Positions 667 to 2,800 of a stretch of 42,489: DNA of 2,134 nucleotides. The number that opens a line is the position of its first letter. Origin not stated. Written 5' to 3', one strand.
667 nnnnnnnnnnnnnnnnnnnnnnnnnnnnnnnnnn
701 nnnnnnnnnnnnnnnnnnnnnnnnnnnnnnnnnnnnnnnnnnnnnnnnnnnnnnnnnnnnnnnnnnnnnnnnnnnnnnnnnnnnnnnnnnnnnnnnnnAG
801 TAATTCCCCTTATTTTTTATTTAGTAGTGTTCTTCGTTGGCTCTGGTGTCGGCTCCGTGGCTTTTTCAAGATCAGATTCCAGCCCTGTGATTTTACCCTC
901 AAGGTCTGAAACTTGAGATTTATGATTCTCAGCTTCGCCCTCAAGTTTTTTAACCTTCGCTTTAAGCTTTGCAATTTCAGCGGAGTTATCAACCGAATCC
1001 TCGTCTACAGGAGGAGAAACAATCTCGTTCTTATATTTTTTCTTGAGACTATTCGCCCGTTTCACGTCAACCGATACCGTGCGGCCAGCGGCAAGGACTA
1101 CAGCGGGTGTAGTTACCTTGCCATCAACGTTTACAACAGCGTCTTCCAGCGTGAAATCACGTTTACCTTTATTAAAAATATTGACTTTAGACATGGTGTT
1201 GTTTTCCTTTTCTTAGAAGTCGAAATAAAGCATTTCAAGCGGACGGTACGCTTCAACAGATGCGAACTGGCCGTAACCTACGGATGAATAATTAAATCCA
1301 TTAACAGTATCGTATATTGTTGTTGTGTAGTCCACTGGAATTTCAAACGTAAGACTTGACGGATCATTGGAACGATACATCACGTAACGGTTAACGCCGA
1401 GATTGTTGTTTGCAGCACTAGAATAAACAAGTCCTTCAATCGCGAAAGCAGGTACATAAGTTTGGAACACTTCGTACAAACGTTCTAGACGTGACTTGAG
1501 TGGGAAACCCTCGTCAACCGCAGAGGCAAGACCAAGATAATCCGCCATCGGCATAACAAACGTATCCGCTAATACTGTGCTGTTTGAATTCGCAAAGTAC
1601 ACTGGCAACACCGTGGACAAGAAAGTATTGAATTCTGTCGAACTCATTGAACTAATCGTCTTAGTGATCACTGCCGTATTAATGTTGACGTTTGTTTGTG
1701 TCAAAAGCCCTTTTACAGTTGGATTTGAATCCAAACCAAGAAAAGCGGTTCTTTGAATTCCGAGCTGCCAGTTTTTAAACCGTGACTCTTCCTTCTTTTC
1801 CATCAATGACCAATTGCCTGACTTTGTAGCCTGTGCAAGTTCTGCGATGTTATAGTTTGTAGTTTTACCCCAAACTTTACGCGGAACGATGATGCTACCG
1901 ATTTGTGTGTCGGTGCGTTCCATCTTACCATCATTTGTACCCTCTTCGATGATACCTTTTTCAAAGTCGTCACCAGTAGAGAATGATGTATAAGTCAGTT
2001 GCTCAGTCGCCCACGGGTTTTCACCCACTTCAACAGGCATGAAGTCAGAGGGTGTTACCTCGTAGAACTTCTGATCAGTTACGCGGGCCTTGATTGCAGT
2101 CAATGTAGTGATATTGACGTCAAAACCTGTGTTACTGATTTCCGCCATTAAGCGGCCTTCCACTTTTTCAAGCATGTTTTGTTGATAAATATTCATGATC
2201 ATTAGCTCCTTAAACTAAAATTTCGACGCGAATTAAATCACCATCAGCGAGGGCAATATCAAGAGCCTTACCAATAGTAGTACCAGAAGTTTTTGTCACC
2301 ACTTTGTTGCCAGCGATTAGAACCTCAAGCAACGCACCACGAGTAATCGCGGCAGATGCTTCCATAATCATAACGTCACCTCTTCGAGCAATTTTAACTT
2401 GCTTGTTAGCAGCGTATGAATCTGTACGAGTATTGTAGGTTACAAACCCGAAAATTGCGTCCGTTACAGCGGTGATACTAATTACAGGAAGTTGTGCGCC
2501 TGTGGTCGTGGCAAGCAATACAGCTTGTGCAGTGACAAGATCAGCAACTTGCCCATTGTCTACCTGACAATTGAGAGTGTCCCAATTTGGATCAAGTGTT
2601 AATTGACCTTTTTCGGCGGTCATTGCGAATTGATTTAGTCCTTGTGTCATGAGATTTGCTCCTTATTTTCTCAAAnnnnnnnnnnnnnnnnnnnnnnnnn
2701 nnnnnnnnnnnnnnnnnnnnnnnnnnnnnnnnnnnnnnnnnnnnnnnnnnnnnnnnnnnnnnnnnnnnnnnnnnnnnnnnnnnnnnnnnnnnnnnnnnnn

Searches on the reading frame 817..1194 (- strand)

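Call 85: search_protein_families(library=pfam, proteins=[window:817-1194:-], max_evalue=0.001)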
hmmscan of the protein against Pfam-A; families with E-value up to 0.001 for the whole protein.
window:817-1194:- (125 aa): 1 family
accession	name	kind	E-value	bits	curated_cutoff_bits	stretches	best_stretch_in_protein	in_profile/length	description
PF00261.25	Tropomyosin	-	0.00066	19.6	38.6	1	71-115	19-63/242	Tropomyosin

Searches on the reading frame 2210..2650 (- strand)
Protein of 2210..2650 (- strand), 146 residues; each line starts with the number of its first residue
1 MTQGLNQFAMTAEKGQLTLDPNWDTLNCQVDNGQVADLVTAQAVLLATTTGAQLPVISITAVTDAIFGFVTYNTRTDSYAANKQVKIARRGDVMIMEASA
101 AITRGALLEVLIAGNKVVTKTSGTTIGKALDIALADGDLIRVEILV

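Call 4: search_protein_families(library=pfam, proteins=[window:2210-2650:-], max_evalue=0.1)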
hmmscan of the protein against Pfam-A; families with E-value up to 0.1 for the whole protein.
window:2210-2650:- (146 aa): 3 families
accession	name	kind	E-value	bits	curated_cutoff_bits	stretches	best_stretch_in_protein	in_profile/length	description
PF09956.15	Phage_cement_2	-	2e-05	25.3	24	1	50-143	13-102/103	Phage cement protein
PF22758.2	Phage_cement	-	0.00012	22.7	27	1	15-144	15-145/146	Structural cement protein (E217 gp24/Pam3 gp6)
PF01819.22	Levi_coat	-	0.062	13.8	25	0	39-98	66-124/132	Levivirus coat protein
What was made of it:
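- Closest known: Capsid or neck accessory adhesins. Different: The window already has a separate cement/decoration gene at 2210-2650 (call 4).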

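Call 5: search_protein_families(library=phrogs, proteins=[window:2210-2650:-], max_evalue=0.01)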
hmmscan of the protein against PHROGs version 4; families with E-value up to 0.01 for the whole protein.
window:2210-2650:- (146 aa): 2 families
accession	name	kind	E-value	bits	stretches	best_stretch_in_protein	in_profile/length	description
phrog_673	-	head and packaging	1.1e-07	33.1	1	36-144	28-128/260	head scaffolding protein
phrog_563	-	head and packaging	0.0072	17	1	33-143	42-161/173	virion structural protein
